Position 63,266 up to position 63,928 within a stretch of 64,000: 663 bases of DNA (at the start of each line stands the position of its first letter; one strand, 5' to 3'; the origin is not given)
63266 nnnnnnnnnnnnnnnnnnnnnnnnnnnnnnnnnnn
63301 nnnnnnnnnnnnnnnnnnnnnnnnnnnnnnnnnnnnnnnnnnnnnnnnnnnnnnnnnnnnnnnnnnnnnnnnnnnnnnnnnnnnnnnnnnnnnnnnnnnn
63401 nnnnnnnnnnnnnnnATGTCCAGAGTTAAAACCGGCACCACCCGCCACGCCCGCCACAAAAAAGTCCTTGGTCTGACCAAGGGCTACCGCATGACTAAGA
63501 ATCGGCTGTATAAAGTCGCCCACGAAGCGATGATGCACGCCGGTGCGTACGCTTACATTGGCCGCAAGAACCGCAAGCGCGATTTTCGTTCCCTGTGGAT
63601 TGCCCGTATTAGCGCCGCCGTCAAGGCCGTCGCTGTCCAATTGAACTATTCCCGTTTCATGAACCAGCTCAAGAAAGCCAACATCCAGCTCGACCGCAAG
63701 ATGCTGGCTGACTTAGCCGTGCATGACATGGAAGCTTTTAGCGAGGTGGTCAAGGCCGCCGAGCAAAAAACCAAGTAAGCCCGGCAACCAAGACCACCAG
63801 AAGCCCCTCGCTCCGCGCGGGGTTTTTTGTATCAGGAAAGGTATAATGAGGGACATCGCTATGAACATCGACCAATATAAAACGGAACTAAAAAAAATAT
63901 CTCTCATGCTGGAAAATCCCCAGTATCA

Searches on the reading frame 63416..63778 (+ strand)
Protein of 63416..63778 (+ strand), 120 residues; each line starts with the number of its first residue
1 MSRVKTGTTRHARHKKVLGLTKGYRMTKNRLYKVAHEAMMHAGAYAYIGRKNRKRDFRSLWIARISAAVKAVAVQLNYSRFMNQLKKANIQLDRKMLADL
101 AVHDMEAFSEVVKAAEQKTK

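Call 15: find_encoding_contigs(protein=window:63416-63778:+, flank=10000, max_places=10)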
Protein window:63416-63778:+ (120 aa): no gene with exactly this product is on record in the collection.

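Call 16: find_homologous_proteins(query=window:63416-63778:+)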
Query window:63416-63778:+ (120 aa): 6985 proteins with E <= 0.001 among 6994 candidates; the best 120 are listed.
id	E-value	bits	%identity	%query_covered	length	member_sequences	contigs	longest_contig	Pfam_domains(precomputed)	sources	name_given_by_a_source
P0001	1.1e-69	249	100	100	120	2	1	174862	PF00453.24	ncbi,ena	-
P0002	9.6e-60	217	87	98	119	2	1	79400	PF00453.24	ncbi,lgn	-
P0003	3.2e-56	206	86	98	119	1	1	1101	PF00453.24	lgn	-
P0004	3.6e-56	206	83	100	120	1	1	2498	PF00453.24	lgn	-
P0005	5.3e-54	199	81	98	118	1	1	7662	PF00453.24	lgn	-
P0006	8.3e-53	195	80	98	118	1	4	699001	PF00453.24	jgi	jgi:large subunit ribosomal protein L20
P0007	2.3e-51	190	75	98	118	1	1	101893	PF00453.24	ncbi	-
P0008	2.8e-51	190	79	98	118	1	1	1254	PF00453.24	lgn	-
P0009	1.4e-49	185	74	98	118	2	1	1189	PF00453.24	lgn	-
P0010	2.2e-49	184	74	98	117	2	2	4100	PF00453.24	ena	-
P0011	9.5e-49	182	75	95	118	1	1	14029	PF00453.24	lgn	-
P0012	4.5e-48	180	74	97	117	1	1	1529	PF00453.24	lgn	-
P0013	1.5e-46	175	70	98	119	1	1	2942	PF00453.24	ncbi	-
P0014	2.5e-46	174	71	98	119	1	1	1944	PF00453.24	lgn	-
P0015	5.6e-46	173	71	98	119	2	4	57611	PF00453.24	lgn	-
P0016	1.3e-45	172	72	97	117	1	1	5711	PF00453.24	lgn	-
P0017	1.7e-45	171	72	97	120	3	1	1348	PF00453.24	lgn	-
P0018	6.3e-45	170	68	98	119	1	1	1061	PF00453.24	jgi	-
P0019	9.0e-45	169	70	96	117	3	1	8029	PF00453.24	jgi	jgi:large subunit ribosomal protein L20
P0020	1.2e-44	169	70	96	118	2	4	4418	PF00453.24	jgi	jgi:large subunit ribosomal protein L20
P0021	1.4e-44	169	70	96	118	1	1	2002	PF00453.24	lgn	-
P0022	2.3e-44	168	67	96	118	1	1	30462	PF00453.24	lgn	-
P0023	2.6e-44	168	69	98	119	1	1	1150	PF00453.24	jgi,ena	-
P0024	3.0e-44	167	69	97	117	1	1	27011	PF00453.24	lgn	-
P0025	1.0e-43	166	69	96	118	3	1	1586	PF00453.24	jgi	jgi:large subunit ribosomal protein L20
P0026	1.1e-43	166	69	98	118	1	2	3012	PF00453.24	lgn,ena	-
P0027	1.2e-43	165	69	98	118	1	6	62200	PF00453.24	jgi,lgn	jgi:large subunit ribosomal protein L20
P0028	1.5e-43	165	69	96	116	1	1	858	PF00453.24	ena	-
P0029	1.8e-43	165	69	98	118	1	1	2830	PF00453.24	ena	-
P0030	1.8e-43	165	68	98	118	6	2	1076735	PF00453.24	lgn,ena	-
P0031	2.8e-43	164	70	96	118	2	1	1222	PF00453.24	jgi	jgi:large subunit ribosomal protein L20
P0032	3.9e-43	164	67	100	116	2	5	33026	PF00453.24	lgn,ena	-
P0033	7.2e-43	163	67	98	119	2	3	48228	PF00453.24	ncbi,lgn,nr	ncbi:50S ribosomal protein L20 [Candidatus Woesebacteria bacterium]|nr:50S ribosomal protein L20 [Ca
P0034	1.4e-42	162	65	97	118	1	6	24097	PF00453.24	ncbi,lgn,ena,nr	ncbi:50S ribosomal protein L20 [Candidatus Woesebacteria bacterium]|nr:50S ribosomal protein L20 [Ca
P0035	1.6e-42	162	69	94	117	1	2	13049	PF00453.24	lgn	-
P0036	1.7e-42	162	66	98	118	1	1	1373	PF00453.24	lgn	-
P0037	2.2e-42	161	68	98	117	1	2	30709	PF00453.24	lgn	-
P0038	2.3e-42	161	67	94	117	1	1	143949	PF00453.24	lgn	-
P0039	4.9e-42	160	68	94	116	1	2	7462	PF00453.24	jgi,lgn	-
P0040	5.3e-42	160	68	93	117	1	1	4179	PF00453.24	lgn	-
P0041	8.6e-42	160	68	98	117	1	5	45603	PF00453.24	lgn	-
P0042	8.8e-42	160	65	98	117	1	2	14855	PF00453.24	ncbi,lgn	-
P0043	1.3e-41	159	81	79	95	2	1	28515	PF00453.24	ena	-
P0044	1.8e-41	159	64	96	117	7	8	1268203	PF00453.24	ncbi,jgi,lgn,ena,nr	ncbi:MAG TPA: 50S ribosomal protein L20 [Candidatus Woesebacteria bacterium]|jgi:large subunit ribos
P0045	2.2e-41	158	64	96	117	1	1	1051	PF00453.24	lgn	-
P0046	2.2e-41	158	67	96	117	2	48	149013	PF00453.24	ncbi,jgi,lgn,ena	jgi:large subunit ribosomal protein L20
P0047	2.5e-41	158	64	96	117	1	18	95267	PF00453.24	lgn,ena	-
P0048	3.7e-41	158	67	94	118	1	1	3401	PF00453.24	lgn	-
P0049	3.9e-41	157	64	96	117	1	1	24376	PF00453.24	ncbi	-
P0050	3.9e-41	157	65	98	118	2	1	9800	PF00453.24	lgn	-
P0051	4.2e-41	157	67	94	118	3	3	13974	PF00453.24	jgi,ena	-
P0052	5.4e-41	157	70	93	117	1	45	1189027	PF00453.24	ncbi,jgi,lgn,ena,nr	ncbi:MAG: 50S ribosomal protein L20 [Candidatus Pacebacteria bacterium]|nr:50S ribosomal protein L20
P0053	6.5e-41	157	63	96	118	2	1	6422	PF00453.24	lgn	-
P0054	6.9e-41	157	67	94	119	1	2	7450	PF00453.24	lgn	-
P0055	8.4e-41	156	64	96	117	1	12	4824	PF00453.24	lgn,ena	-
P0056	8.4e-41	156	67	96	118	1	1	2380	PF00453.24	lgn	-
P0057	1.1e-40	156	69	93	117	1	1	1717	PF00453.24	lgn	-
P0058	1.2e-40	156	65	94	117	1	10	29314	PF00453.24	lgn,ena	-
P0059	1.2e-40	156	66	98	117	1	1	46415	PF00453.24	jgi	-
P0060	1.4e-40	156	65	97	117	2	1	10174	PF00453.24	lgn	-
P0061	1.5e-40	156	69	96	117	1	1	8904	PF00453.24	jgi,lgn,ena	-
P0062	1.7e-40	155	65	94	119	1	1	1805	PF00453.24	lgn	-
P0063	3.1e-40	155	66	98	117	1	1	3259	PF00453.24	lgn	-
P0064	3.2e-40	154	64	98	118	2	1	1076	PF00453.24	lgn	-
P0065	3.5e-40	154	69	96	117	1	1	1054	PF00453.24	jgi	jgi:large subunit ribosomal protein L20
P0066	3.9e-40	154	65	98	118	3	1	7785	PF00453.24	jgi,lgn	jgi:large subunit ribosomal protein L20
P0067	4.5e-40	154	65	98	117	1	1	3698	PF00453.24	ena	-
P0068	4.6e-40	154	66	94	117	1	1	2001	PF00453.24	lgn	-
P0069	4.7e-40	154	63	93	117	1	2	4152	PF00453.24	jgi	jgi:large subunit ribosomal protein L20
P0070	5.3e-40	154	65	94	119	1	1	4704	PF00453.24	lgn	-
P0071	5.5e-40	154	65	94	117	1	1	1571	PF00453.24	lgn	-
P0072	5.6e-40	154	65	96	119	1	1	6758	PF00453.24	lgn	-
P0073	5.6e-40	154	68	96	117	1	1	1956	PF00453.24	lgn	-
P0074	5.8e-40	154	67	94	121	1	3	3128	PF00453.24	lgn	-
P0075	6.7e-40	153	81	78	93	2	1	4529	PF00453.24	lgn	-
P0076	7.4e-40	153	66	98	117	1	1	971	PF00453.24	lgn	-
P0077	8.4e-40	153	63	96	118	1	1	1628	PF00453.24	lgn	-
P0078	9.3e-40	153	68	94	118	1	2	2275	PF00453.24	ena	-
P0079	1.1e-39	153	66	93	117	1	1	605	PF00453.24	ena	-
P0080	1.2e-39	153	69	94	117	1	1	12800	PF00453.24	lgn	-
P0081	1.3e-39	153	64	97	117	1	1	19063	PF00453.24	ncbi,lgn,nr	ncbi:MAG: 50S ribosomal protein L20 [bacterium]|nr:50S ribosomal protein L20 [bacterium]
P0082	1.4e-39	152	66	94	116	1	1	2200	PF00453.24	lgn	-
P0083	1.7e-39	152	67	94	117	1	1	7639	PF00453.24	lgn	-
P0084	1.8e-39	152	63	95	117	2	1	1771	PF00453.24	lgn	-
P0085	1.8e-39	152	68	96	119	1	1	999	PF00453.24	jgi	-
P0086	1.8e-39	152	69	92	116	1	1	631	PF00453.24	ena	-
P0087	1.8e-39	152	64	96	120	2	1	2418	PF00453.24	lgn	-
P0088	1.9e-39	152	64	94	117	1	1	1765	PF00453.24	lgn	-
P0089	2.1e-39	152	65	93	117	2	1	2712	PF00453.24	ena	-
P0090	2.2e-39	152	67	96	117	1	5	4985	PF00453.24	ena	-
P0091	2.3e-39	152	63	98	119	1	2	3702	PF00453.24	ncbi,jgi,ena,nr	ncbi:MAG: 50S ribosomal protein L20 [Candidatus Latescibacterota bacterium]|nr:MAG: 50S ribosomal pr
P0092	2.5e-39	152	66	94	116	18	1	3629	PF00453.24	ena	-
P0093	2.5e-39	152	63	96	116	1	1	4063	PF00453.24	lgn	-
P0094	2.6e-39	152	63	96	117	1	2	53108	PF00453.24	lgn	-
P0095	3.4e-39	151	64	98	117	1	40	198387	PF00453.24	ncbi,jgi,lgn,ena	jgi:large subunit ribosomal protein L20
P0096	3.5e-39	151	70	93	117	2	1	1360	PF00453.24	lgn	-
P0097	3.7e-39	151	61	97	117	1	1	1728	PF00453.24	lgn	-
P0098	3.9e-39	151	65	94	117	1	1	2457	PF00453.24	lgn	-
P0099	4.1e-39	151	63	93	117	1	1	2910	PF00453.24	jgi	-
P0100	4.1e-39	151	65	98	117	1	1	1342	PF00453.24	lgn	-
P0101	4.5e-39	151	64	98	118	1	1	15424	PF00453.24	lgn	-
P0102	4.6e-39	151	67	94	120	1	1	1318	PF00453.24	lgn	-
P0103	4.6e-39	151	65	98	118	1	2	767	PF00453.24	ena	-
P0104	5.2e-39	151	68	93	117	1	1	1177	PF00453.24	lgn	-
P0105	5.3e-39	151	65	94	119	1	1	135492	PF00453.24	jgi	-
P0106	5.3e-39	151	69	96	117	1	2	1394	PF00453.24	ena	-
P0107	5.7e-39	150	67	94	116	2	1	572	PF00453.24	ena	-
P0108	6.0e-39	150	62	98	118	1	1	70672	PF00453.24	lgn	-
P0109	6.2e-39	150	66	98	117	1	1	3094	PF00453.24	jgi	jgi:large subunit ribosomal protein L20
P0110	7.8e-39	150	65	91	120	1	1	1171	PF00453.24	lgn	-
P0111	8.9e-39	150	66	97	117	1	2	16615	PF00453.24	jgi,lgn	-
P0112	9.9e-39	150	65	93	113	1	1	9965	PF00453.24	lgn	-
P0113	1.2e-38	149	66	96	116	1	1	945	PF00453.24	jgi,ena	-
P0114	1.2e-38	149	65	97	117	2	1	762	PF00453.24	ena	-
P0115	1.2e-38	149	65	93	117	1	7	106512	PF00453.24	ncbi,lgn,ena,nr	ncbi:MAG: 50S ribosomal protein L20 [Pseudomonadales bacterium]|nr:50S ribosomal protein L20 [Candid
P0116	1.3e-38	149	67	95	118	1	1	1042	PF00453.24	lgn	-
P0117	1.5e-38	149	65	94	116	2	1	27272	PF00453.24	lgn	-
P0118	1.6e-38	149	64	98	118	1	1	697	PF00453.24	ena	-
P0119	1.7e-38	149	64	96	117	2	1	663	PF00453.24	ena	-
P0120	1.7e-38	149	69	93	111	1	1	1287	PF00453.24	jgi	-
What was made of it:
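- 63416..63778 (+): rplT (L20), the cistron downstream of c3. It is followed by a canonical hairpin-plus-T-tract terminator at 63806-63822. Homologues carry PF00453 (call 16).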

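Call 17: find_encoding_contigs(protein=P0001, flank=10000, max_places=5)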
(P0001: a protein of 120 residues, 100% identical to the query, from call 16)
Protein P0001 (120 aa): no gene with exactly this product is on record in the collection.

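Call 18: find_encoding_contigs(protein=P0002, flank=10000, max_places=5)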
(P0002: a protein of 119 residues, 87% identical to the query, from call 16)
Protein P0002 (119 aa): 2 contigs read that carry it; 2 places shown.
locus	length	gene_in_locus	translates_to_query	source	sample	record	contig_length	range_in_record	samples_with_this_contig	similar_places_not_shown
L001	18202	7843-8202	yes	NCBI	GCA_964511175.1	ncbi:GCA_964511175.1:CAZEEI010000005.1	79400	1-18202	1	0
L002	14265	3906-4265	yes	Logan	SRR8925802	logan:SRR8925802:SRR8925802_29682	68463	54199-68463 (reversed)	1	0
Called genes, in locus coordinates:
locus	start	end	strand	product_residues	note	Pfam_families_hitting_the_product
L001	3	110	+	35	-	?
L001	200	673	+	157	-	PF03449:GreA_GreB_N, PF01272:GreA_GreB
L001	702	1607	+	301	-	PF05697:Trigger_N, PF05698:Trigger_C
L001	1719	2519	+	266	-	-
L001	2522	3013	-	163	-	-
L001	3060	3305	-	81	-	-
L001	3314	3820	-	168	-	PF01582:TIR, PF13676:TIR_2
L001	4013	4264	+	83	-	-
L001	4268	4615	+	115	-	-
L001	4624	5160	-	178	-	PF00583:Acetyltransf_1 (weak)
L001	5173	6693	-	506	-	-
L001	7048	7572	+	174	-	PF05198:IF3_N, PF00707:IF3_C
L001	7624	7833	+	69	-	PF01632:Ribosomal_L35p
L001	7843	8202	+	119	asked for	PF00453:Ribosomal_L20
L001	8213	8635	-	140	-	-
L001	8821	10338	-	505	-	PF00282:Pyridoxal_deC, PF00266:Aminotran_5 (weak), PF01041:DegT_DnrJ_EryC1 (weak)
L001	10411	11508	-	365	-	PF02746:MR_MLE_N, PF00113:Enolase_C (weak), PF26685:DUF8230_C, PF13378:MR_MLE_C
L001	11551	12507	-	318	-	-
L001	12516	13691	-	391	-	PF00155:Aminotran_1_2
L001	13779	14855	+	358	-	PF04389:Peptidase_M28 (faint), PF01546:Peptidase_M20, PF07687:M20_dimer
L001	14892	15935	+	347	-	PF01409:tRNA-synt_2d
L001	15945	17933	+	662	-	PF03483:B3_4, PF03484:B5, PF17759:tRNA_synthFbeta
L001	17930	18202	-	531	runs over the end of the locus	-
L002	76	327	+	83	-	-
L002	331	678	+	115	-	-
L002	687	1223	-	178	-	PF00583:Acetyltransf_1 (weak)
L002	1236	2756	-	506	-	-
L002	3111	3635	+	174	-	PF05198:IF3_N, PF00707:IF3_C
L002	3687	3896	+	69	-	PF01632:Ribosomal_L35p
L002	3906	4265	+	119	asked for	PF00453:Ribosomal_L20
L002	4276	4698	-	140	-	-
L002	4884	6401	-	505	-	PF00282:Pyridoxal_deC, PF00266:Aminotran_5 (weak), PF01041:DegT_DnrJ_EryC1 (weak)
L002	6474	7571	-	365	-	PF02746:MR_MLE_N, PF00113:Enolase_C (weak), PF26685:DUF8230_C, PF13378:MR_MLE_C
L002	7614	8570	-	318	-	-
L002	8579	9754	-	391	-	PF00155:Aminotran_1_2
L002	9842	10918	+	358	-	PF04389:Peptidase_M28 (faint), PF01546:Peptidase_M20, PF07687:M20_dimer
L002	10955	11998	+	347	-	PF01409:tRNA-synt_2d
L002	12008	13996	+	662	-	PF03483:B3_4, PF03484:B5, PF17759:tRNA_synthFbeta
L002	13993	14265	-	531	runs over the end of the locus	-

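Call 25: find_encoding_contigs(protein=P0006, flank=10000, max_places=4)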
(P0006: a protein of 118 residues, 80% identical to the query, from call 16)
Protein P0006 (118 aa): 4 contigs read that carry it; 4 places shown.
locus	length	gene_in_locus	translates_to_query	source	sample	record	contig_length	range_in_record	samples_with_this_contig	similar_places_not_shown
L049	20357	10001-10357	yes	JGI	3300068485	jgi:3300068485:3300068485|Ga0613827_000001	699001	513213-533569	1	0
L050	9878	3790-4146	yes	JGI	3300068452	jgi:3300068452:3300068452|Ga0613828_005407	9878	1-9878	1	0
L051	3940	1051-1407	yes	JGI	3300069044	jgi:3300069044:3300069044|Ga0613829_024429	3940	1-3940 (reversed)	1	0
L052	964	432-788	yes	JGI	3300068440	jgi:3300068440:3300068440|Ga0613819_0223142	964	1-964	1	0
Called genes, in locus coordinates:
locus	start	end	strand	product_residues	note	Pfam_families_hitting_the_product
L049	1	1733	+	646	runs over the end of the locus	-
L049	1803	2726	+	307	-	PF04203:Sortase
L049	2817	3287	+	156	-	PF03449:GreA_GreB_N, PF01272:GreA_GreB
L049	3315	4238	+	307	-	PF05697:Trigger_N, PF05698:Trigger_C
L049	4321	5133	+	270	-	-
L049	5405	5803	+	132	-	-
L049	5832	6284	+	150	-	-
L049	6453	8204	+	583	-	PF07973:tRNA_SAD, PF00587:tRNA-synt_2b, PF03129:HGTP_anticodon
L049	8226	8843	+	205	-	PF05198:IF3_N, PF00707:IF3_C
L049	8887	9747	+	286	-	-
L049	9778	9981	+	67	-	PF01632:Ribosomal_L35p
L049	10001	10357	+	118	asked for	PF00453:Ribosomal_L20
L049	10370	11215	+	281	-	PF00561:Abhydrolase_1, PF12146:Hydrolase_4, PF12697:Abhydrolase_6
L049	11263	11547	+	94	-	-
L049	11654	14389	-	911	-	PF00912:Transgly, PF00905:Transpeptidase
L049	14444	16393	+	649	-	PF17191:RecG_wedge, PF01336:tRNA_anti-codon, PF00270:DEAD, PF04851:ResIII, PF00271:Helicase_C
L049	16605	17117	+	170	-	PF01029:NusB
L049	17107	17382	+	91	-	-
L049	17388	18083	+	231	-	PF22935:RM44_endonuclase (weak), PF14622:Ribonucleas_3_3, PF00636:Ribonuclease_3, PF14709:DND1_DSRM (faint), PF00035:dsrm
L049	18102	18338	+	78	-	PF00886:Ribosomal_S16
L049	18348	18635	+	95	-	PF13083:KH_KhpA-B, PF00013:KH_1 (weak)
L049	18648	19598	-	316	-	-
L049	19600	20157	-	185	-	-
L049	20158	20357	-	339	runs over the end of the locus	PF11104:PilM_2, PF14450:FtsA (weak)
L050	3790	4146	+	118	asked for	PF00453:Ribosomal_L20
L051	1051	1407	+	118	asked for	PF00453:Ribosomal_L20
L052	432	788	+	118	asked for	PF00453:Ribosomal_L20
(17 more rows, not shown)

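Call 26: find_encoding_contigs(protein=P0007, flank=10000, max_places=4)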
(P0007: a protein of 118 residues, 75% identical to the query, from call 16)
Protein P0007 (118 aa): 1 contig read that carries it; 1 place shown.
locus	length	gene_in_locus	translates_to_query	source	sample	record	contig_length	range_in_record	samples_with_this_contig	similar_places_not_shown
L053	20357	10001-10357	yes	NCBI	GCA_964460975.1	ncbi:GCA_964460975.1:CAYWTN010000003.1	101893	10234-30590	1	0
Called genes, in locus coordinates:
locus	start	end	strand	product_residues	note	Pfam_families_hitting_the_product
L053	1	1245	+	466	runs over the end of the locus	-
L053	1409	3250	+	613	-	-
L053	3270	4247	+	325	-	PF04203:Sortase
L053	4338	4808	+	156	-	PF03449:GreA_GreB_N, PF01272:GreA_GreB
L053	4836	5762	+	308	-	PF05697:Trigger_N, PF05698:Trigger_C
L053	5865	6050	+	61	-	-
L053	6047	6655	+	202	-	-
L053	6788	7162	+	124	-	-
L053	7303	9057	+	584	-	PF07973:tRNA_SAD, PF00587:tRNA-synt_2b, PF03129:HGTP_anticodon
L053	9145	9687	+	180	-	PF05198:IF3_N, PF00707:IF3_C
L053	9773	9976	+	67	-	PF01632:Ribosomal_L35p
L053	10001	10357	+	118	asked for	PF00453:Ribosomal_L20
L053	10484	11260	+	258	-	PF00561:Abhydrolase_1, PF12146:Hydrolase_4 (weak), PF12697:Abhydrolase_6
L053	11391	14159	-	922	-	PF00912:Transgly, PF00905:Transpeptidase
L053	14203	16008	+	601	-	-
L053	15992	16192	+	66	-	-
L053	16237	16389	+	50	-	-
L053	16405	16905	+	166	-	PF01029:NusB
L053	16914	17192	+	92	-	-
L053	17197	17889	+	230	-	PF22935:RM44_endonuclase (weak), PF14622:Ribonucleas_3_3, PF00636:Ribonuclease_3, PF00035:dsrm, PF14709:DND1_DSRM (weak)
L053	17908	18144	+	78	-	PF00886:Ribosomal_S16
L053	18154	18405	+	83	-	PF07650:KH_2 (weak), PF13083:KH_KhpA-B, PF00013:KH_1 (weak)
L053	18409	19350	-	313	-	-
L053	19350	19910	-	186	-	-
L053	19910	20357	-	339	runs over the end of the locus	PF11104:PilM_2, PF14450:FtsA (faint)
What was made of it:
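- Relatives encode RNase III (calls 25, 26).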

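Call 27: find_encoding_contigs(protein=P0005, flank=10000, max_places=4)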
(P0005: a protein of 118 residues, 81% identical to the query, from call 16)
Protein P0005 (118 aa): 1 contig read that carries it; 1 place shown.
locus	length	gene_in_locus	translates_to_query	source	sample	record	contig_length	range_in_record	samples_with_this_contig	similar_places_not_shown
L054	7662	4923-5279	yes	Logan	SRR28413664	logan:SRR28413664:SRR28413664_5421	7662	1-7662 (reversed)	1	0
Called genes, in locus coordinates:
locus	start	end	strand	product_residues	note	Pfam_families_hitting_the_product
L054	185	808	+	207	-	-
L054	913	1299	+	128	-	-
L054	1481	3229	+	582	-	PF07973:tRNA_SAD, PF00587:tRNA-synt_2b, PF03129:HGTP_anticodon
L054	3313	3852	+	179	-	PF05198:IF3_N, PF00707:IF3_C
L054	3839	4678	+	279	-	-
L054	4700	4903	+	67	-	PF01632:Ribosomal_L35p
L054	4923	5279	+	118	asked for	PF00453:Ribosomal_L20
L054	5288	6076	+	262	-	PF00561:Abhydrolase_1, PF12146:Hydrolase_4, PF12697:Abhydrolase_6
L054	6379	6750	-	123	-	-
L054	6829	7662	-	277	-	?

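Call 52: list_cluster_members(proteins=[P0001, P0002, P0121])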
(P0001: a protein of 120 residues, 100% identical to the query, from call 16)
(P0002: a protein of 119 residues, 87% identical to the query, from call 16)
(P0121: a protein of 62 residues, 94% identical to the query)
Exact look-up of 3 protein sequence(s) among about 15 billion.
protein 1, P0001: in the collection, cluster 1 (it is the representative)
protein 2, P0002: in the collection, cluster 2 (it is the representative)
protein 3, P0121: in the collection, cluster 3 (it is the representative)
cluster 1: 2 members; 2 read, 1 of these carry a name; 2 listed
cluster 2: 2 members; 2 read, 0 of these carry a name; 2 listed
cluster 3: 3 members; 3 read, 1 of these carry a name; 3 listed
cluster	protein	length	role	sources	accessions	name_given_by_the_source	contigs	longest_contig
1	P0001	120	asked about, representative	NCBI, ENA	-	-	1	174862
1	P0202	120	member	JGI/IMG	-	large subunit ribosomal protein L20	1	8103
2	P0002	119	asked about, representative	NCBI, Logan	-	-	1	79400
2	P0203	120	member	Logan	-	-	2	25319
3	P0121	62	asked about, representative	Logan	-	-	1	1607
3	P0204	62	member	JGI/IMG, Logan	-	small subunit ribosomal protein S18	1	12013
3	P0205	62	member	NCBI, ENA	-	-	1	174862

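Call 53: find_encoding_contigs(protein=P0202, flank=10000, max_places=5)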
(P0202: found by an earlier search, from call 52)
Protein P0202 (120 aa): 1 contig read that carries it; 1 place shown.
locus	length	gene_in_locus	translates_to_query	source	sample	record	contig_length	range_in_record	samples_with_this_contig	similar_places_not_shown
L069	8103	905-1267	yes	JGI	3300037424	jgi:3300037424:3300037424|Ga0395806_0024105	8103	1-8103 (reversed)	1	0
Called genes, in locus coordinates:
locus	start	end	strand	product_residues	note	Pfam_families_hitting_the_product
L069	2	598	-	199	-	?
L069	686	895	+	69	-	PF01632:Ribosomal_L35p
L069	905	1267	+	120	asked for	PF00453:Ribosomal_L20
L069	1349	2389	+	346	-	PF02912:Phe_tRNA-synt_N, PF01409:tRNA-synt_2d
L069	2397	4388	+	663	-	PF03483:B3_4, PF03484:B5, PF17759:tRNA_synthFbeta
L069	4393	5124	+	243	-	PF00561:Abhydrolase_1, PF00975:Thioesterase, PF12146:Hydrolase_4 (weak), PF12697:Abhydrolase_6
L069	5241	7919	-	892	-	-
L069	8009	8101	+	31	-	?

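Call 55: find_encoding_contigs(protein=P0204, flank=10000, max_places=5)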
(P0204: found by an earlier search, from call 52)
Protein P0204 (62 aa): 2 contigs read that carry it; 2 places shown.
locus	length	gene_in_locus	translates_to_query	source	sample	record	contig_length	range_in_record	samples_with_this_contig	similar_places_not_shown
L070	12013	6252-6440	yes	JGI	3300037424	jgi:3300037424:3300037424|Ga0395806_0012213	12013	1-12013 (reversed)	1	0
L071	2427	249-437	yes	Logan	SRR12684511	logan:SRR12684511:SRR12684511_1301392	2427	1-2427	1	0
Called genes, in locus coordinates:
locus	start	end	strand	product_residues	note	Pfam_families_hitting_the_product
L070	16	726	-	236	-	PF00005:ABC_tran, PF13304:AAA_21 (weak)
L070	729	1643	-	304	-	PF01297:ZnuA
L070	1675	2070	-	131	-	-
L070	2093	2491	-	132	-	-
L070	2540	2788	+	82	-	-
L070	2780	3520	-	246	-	-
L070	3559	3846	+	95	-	-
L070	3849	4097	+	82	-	-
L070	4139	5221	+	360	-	PF01926:MMR_HSR1, PF02421:FeoB_N (weak), PF06071:YchF-GTPase_C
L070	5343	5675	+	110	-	PF01250:Ribosomal_S6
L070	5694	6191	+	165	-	PF00436:SSB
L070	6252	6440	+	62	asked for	PF01084:Ribosomal_S18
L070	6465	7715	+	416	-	PF22694:CtpB_N-like (weak), PF00595:PDZ (weak), PF17820:PDZ_6 (faint), PF03572:Peptidase_S41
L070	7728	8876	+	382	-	PF00089:Trypsin, PF13365:Trypsin_2, PF13180:PDZ_2, PF00595:PDZ (weak), PF17820:PDZ_6 (weak)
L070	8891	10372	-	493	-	PF13541:ChlI, PF00493:MCM, PF01078:Mg_chelatase, PF07728:AAA_5 (weak), PF13335:Mg_chelatase_C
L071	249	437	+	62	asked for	PF01084:Ribosomal_S18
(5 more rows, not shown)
